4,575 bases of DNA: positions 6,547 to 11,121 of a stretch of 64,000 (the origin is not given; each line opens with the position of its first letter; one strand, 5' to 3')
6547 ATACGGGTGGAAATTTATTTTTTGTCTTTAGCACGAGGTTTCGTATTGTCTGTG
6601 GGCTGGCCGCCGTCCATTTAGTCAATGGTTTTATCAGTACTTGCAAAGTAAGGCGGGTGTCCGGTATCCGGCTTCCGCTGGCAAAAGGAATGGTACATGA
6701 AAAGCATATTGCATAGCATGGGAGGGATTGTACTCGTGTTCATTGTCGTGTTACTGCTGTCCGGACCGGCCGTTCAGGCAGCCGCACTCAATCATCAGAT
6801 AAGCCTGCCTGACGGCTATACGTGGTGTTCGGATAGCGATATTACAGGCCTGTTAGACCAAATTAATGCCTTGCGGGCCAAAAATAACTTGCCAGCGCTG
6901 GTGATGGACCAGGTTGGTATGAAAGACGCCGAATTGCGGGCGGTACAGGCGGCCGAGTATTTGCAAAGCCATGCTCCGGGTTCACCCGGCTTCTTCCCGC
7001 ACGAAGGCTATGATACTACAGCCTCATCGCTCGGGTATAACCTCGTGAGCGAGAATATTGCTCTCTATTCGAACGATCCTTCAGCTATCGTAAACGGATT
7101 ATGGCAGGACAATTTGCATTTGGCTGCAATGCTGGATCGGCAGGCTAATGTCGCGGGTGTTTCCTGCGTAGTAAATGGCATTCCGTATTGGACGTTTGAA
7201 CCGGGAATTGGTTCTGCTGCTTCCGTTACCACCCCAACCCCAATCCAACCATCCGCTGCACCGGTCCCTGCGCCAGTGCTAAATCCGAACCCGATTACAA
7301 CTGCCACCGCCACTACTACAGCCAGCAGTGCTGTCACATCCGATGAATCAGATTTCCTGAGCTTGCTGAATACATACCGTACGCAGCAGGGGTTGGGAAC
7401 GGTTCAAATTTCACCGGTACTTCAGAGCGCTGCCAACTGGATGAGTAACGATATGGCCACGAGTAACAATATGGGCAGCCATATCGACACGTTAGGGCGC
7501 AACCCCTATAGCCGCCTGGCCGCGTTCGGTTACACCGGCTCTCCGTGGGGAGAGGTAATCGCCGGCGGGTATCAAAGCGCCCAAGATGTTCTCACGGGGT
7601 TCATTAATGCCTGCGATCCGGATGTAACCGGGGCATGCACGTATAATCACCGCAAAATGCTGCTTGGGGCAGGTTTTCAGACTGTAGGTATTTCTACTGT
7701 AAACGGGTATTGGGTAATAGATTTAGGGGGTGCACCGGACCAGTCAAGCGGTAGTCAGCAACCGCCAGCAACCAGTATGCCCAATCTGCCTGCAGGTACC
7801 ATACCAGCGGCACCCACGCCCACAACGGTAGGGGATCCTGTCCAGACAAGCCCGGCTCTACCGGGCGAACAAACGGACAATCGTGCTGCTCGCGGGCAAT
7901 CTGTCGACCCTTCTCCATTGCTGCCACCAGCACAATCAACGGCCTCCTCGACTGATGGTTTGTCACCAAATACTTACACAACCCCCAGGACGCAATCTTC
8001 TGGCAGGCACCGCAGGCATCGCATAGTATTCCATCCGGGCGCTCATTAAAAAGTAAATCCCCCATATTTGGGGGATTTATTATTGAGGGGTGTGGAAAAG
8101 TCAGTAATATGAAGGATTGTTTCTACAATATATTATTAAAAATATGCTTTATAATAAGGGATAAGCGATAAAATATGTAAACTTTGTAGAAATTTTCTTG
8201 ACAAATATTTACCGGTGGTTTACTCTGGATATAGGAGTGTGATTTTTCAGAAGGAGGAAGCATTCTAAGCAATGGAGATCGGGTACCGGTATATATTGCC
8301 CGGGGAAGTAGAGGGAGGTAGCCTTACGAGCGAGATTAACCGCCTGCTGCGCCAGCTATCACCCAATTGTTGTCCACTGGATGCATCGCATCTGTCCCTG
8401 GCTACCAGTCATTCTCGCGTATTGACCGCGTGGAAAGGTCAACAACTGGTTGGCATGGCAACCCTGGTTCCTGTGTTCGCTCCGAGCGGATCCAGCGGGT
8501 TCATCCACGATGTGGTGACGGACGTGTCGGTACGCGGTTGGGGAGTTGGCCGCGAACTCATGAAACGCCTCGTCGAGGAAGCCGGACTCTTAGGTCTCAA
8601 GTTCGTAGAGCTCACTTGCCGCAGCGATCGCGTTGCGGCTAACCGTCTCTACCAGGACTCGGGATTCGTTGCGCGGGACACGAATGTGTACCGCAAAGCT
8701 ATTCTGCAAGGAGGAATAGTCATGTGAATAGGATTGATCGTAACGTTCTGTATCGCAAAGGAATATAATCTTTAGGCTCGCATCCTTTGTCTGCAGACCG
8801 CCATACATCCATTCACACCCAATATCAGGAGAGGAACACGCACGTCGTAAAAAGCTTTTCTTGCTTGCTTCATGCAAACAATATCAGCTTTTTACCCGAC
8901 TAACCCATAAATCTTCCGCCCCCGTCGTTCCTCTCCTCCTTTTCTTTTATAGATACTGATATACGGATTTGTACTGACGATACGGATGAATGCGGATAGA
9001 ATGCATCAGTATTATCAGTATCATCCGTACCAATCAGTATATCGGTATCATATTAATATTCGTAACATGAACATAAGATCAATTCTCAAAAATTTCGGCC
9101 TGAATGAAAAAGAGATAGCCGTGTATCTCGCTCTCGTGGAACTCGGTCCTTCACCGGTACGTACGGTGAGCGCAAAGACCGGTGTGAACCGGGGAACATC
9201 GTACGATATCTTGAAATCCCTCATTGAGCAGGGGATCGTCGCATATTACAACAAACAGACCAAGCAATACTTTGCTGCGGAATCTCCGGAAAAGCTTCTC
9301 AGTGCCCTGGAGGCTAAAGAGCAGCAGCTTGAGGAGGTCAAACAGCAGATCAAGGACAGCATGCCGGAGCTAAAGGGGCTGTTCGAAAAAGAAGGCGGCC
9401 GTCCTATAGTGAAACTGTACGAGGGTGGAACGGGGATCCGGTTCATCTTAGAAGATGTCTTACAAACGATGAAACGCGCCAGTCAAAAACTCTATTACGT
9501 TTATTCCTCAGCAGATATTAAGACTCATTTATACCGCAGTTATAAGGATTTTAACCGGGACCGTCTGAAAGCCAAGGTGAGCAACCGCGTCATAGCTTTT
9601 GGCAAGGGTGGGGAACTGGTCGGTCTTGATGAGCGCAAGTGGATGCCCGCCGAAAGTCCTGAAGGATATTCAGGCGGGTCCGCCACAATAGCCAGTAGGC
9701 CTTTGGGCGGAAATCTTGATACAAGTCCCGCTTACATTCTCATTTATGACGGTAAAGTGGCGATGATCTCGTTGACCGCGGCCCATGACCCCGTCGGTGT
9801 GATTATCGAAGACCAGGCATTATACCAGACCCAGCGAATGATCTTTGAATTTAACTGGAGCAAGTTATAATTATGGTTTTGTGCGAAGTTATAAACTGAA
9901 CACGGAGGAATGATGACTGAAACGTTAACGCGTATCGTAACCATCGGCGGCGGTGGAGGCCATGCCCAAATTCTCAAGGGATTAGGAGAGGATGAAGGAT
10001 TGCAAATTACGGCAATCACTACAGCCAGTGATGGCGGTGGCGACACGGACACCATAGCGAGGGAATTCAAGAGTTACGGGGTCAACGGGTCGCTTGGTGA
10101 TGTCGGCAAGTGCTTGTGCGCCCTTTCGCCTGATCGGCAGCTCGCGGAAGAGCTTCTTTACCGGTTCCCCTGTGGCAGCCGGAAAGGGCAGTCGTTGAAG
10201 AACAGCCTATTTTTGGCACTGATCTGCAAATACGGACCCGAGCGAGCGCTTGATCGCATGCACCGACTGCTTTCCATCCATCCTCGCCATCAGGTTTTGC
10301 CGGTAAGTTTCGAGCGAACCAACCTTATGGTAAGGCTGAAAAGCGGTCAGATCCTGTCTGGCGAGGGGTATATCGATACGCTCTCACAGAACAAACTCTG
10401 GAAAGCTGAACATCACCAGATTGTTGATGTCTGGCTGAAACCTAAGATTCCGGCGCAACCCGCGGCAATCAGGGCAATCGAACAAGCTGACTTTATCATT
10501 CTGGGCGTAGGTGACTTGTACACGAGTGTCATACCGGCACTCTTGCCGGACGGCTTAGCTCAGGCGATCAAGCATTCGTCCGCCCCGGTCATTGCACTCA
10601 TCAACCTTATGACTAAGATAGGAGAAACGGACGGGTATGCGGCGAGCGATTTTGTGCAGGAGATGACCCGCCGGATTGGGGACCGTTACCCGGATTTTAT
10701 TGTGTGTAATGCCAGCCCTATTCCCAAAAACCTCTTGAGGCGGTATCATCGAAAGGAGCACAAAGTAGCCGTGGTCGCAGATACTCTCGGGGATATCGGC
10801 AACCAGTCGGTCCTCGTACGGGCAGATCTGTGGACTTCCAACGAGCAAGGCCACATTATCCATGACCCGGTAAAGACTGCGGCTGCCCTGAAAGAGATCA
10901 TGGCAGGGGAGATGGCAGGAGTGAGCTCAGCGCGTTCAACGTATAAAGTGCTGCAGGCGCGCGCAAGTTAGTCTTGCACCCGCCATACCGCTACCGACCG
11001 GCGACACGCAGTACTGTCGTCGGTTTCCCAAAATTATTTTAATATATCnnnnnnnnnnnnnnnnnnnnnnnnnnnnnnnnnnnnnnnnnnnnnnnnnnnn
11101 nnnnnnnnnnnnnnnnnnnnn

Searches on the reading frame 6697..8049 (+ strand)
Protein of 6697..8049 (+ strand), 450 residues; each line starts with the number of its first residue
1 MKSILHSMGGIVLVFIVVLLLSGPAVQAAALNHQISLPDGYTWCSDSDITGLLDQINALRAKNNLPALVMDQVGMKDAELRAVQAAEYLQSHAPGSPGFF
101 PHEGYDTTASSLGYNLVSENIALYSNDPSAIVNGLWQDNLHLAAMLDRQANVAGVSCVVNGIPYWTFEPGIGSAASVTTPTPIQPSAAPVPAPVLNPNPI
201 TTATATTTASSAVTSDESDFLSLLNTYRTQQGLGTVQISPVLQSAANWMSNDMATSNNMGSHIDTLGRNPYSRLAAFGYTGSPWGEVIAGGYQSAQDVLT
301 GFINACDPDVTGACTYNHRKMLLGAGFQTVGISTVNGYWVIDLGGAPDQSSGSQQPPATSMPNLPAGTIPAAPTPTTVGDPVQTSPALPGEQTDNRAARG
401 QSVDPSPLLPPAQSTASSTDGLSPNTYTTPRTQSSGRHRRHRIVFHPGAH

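Call 8: search_protein_families(library=pfam, proteins=[window:6697-8049:+], max_evalue=0.01)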
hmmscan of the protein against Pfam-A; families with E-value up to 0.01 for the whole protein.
window:6697-8049:+ (450 aa): 1 family
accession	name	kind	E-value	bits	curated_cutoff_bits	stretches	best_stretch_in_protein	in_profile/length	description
PF00188.32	CAP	-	1e-19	71.9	21.1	2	221-337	1-105/117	Cysteine-rich secretory protein family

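Call 9: search_protein_families(library=ncbifam, proteins=[window:6697-8049:+], max_evalue=0.01)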
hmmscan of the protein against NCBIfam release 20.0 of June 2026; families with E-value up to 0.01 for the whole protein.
window:6697-8049:+ (450 aa): 2 families
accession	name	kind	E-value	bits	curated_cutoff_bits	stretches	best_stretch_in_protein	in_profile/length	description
TIGR02909.1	spore_YkwD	subfamily_domain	5.1e-17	62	171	2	214-336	2-113/127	uncharacterized protein, YkwD family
NF052539.1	DivAsocLipDalA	equivalog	1.7e-13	50.8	200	1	195-305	26-135/169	divisome-associated lipoprotein DalA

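Call 25: find_encoding_contigs(protein=window:6697-8049:+, flank=10000, max_places=10)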
Protein window:6697-8049:+ (450 aa): no gene with exactly this product is on record in the collection.

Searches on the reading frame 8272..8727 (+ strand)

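Call 8: search_protein_families(library=pfam, proteins=[window:8272-8727:+], max_evalue=0.01)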
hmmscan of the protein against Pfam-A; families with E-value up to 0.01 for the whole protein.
window:8272-8727:+ (151 aa): 4 families
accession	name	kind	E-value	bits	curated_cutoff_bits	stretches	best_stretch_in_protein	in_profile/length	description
PF00583.31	Acetyltransf_1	-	3.2e-14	53.6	20.7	1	42-132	24-116/116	Acetyltransferase (GNAT) family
PF13673.13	Acetyltransf_10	-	4.9e-09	36.7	23.6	1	44-143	27-118/128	Acetyltransferase (GNAT) domain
PF13508.13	Acetyltransf_7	-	5.3e-09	36.8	27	1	47-133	2-83/84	Acetyltransferase (GNAT) domain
PF13527.13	Acetyltransf_9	-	0.0096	16.4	25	0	44-103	37-100/127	Acetyltransferase (GNAT) domain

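Call 9: search_protein_families(library=ncbifam, proteins=[window:8272-8727:+], max_evalue=0.01)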
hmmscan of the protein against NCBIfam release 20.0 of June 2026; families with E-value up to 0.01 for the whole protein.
window:8272-8727:+ (151 aa): 8 families
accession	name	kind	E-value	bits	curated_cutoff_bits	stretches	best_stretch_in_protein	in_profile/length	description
TIGR01575.1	rimI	equivalog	8.8e-08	32.4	86.4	1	40-136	24-116/132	ribosomal protein S18-alanine N-acetyltransferase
NF002959.0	PRK03624.1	equivalog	2.4e-05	24.1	124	1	35-144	36-141/147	GNAT family acetyltransferase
NF000359.1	sat3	exception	0.00012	22.2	360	1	75-139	95-159/180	streptothricin N-acetyltransferase Sat3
NF040503.1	resist_ArsN1a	equivalog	0.00018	21.3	170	1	55-147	55-147/159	arsinothricin resistance N-acetyltransferase ArsN1 family A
NF041716.1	HxA_phane_GNAT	equivalog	0.0011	18.9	250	1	56-140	61-149/152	cyclophane-containing RiPP N-acetyltransferase HaaN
TIGR02406.1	ectoine_EctA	equivalog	0.0071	16.4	120.6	1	73-130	64-121/157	diaminobutyrate acetyltransferase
NF040501.1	resist_ArsN2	equivalog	0.0076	15.9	125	1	43-134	19-103/133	arsenic resistance N-acetyltransferase ArsN2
NF005921.0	PRK07922.1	equivalog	0.008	15.8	180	1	76-112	72-108/170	amino-acid N-acetyltransferase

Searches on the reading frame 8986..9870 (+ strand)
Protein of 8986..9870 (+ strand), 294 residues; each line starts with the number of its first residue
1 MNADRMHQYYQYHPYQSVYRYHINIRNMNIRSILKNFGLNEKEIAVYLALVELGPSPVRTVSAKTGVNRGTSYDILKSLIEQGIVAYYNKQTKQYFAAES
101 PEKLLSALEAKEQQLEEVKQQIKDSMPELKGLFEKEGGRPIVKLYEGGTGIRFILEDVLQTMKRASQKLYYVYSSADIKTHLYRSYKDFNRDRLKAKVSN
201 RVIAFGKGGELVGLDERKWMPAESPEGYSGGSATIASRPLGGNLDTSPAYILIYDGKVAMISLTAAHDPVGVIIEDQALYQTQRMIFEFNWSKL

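Call 8: search_protein_families(library=pfam, proteins=[window:8986-9870:+], max_evalue=0.01)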
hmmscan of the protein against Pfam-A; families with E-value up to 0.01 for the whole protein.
window:8986-9870:+ (294 aa): 3 families
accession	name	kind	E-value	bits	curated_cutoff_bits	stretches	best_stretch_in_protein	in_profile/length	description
PF01978.25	TrmB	-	3.2e-15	56.2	25.6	1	34-98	1-65/68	Sugar-specific transcriptional regulator TrmB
PF24033.1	DUF7342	-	0.005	17.3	31.6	0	54-124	16-88/150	Family of unknown function (DUF7342)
PF09339.16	HTH_IclR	-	0.0086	16.3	22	0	56-86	17-49/52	IclR helix-turn-helix domain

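Call 9: search_protein_families(library=ncbifam, proteins=[window:8986-9870:+], max_evalue=0.01)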
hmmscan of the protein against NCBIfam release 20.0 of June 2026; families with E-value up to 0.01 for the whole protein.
window:8986-9870:+ (294 aa): 7 families
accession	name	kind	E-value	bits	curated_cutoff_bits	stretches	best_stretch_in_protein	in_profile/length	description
NF040851.1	tran_reg_TrmB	equivalog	1.4e-08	34.3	600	1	29-131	6-104/338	HTH-type sugar-sensing transcriptional regulator TrmB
NF047390.1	TransRegTrmBL1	equivalog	9.2e-08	31.4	650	1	29-128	5-104/341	HTH-type sugar sensing transcriptional regulator TrmBL1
NF047392.1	TransRegTrmBHalo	equivalog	9.8e-05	21.5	500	1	29-108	8-86/349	HTH-type sugar sensing transcriptional regulator TrmB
TIGR01884.1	cas_HTH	subfamily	0.00053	19.4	60.2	1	29-95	130-196/202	CRISPR-associated CARF protein Csa3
NF040939.2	trans_reg_lrs14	equivalog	0.0012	18.8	90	1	28-91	7-72/103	Lrs14 family HTH-type transcriptional regulator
NF041141.1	tran_reg_TrmBL2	equivalog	0.0097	15.4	530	0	34-124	11-104/264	HTH-type transcriptional regulator TrmBL2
NF053606.1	Sta1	subfamily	0.0098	16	80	0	31-94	9-73/100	Sta1 family transcriptional regulator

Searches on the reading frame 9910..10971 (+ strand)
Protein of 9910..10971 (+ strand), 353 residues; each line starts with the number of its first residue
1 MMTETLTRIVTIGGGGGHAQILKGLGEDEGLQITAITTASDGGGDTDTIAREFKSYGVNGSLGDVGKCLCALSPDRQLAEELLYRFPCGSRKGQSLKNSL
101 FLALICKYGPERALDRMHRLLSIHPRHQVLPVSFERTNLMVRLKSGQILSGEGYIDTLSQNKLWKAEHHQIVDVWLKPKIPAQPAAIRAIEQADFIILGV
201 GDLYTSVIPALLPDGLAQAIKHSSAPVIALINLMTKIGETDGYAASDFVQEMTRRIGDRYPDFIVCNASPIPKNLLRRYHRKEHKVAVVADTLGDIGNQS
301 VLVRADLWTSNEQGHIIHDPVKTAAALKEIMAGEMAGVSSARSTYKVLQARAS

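Call 8: search_protein_families(library=pfam, proteins=[window:9910-10971:+], max_evalue=0.01)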
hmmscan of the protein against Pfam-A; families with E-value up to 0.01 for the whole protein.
window:9910-10971:+ (353 aa): 1 family
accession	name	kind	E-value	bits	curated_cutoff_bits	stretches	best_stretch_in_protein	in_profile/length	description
PF01933.23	CofD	-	8.2e-58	196.3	30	1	9-292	1-274/290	2-phospho-L-lactate transferase CofD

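Call 9: search_protein_families(library=ncbifam, proteins=[window:9910-10971:+], max_evalue=0.01)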
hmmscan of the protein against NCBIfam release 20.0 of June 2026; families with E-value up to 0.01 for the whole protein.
window:9910-10971:+ (353 aa): 2 families
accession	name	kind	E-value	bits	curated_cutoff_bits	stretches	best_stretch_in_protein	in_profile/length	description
TIGR01826.1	CofD_related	subfamily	1.4e-58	198.8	196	1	9-331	1-309/310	uridine diphosphate-N-acetylglucosamine-binding protein YvcK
TIGR04357.1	CofD_rel_GAK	hypoth_equivalog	1.3e-11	44.5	340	1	117-262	161-307/368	GAK system CofD-like protein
